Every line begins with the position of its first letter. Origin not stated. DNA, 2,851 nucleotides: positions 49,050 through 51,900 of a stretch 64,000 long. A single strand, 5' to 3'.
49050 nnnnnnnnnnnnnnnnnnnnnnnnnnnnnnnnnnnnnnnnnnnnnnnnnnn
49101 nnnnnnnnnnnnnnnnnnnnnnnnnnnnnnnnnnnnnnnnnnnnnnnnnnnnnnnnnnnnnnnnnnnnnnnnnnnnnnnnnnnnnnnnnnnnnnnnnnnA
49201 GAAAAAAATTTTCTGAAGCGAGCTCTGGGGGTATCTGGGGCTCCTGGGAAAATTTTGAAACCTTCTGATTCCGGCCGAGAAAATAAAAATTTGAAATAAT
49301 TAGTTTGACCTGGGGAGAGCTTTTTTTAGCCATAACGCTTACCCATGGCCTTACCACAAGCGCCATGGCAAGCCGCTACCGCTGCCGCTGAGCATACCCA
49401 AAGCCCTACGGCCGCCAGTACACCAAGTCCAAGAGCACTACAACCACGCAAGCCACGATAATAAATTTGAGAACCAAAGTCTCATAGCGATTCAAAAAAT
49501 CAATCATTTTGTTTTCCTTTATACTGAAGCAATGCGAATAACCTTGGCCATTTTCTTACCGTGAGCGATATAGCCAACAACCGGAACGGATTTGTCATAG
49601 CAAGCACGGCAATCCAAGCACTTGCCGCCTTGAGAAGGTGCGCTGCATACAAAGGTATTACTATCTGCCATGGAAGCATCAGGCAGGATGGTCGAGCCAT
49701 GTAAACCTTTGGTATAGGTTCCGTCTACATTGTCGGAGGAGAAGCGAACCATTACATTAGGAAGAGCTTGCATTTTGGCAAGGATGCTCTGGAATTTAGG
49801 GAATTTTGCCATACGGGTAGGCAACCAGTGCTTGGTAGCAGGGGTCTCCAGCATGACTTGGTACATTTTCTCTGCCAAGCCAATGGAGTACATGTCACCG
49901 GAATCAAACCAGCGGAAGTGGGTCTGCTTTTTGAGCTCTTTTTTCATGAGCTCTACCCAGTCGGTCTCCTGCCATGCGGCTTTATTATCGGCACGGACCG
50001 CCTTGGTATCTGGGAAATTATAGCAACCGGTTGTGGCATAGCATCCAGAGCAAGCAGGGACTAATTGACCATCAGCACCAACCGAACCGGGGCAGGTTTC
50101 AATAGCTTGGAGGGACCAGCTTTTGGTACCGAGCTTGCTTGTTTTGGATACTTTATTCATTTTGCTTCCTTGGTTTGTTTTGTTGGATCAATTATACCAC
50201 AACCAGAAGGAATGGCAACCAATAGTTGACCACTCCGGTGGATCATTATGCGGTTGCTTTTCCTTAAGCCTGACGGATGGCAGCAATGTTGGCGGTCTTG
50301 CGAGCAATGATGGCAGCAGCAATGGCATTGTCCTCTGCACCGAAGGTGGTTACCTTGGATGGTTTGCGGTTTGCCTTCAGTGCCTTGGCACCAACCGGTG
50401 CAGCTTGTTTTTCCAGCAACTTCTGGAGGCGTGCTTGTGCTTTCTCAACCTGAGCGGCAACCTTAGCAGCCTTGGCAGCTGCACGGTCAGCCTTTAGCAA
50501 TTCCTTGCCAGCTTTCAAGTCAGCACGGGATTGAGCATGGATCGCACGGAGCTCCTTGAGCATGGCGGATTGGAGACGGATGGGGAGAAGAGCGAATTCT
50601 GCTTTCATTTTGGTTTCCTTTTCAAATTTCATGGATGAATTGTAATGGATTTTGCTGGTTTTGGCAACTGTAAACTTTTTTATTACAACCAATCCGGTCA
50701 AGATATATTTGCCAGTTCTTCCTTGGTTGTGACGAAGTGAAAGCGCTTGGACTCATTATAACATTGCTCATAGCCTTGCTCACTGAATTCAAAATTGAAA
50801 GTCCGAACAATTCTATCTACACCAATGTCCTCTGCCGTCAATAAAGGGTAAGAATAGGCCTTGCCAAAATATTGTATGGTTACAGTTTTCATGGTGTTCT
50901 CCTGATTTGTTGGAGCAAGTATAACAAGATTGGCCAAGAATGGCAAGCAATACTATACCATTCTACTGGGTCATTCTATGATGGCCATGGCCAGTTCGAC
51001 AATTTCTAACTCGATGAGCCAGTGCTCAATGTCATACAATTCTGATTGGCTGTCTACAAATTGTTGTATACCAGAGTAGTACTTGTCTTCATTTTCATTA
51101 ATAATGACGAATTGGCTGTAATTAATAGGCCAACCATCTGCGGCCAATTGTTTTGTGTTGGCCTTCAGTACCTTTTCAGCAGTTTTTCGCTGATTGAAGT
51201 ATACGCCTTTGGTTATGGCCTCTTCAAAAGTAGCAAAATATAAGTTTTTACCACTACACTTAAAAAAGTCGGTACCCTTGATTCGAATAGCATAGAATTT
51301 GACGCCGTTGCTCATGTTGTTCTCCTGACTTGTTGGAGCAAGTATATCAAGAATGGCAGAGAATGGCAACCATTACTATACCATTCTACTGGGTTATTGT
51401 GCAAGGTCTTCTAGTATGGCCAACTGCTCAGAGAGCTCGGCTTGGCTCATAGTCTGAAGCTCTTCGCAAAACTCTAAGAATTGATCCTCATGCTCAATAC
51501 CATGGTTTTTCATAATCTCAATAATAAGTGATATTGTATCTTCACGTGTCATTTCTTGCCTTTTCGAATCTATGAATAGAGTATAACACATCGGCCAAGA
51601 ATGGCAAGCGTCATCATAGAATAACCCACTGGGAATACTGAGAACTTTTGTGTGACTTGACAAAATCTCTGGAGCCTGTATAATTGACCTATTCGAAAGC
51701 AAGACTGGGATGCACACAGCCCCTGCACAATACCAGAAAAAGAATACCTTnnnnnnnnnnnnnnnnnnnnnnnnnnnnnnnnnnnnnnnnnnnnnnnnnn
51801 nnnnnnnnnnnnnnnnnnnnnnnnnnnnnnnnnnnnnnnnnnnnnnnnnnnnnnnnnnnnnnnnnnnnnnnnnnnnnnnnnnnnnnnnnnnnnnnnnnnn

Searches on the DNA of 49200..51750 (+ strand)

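Call 4: search_dna_similar(query=window:49200-51750:+, collection=phages, mode=near, max_rows=30)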
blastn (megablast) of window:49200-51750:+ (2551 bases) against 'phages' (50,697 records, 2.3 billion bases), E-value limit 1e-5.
No match.

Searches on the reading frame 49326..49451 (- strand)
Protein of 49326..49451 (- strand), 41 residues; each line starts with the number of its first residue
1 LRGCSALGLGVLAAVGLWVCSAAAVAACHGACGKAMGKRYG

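Call 10: search_protein_families(library=pfam, proteins=[window:49326-49451:-], max_evalue=1)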
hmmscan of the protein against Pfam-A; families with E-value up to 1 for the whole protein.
window:49326-49451:- (41 aa): 0 families

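Call 11: search_protein_families(library=phrogs, proteins=[window:49326-49451:-], max_evalue=0.1)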
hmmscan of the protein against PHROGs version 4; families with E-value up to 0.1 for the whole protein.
window:49326-49451:- (41 aa): 1 family
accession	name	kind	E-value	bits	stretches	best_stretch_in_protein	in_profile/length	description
phrog_36584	-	unknown function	0.031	15.3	1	6-36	35-67/142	-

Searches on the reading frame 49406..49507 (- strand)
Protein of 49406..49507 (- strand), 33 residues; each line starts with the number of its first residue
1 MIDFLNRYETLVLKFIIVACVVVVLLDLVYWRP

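Call 10: search_protein_families(library=pfam, proteins=[window:49406-49507:-], max_evalue=1)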
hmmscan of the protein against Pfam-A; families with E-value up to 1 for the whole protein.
window:49406-49507:- (33 aa): 0 families

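Call 11: search_protein_families(library=phrogs, proteins=[window:49406-49507:-], max_evalue=0.1)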
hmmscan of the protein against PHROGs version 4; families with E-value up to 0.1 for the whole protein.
window:49406-49507:- (33 aa): 0 families

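Call 63: search_protein_families(library=padloc, proteins=[window:49406-49507:-], max_evalue=0.1)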
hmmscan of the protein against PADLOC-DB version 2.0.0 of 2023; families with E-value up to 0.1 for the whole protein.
window:49406-49507:- (33 aa): 0 families

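Call 64: search_protein_families(library=ncbifam, proteins=[window:49406-49507:-], max_evalue=0.1)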
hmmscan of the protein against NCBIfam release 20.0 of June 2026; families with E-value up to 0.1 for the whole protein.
window:49406-49507:- (33 aa): 0 families
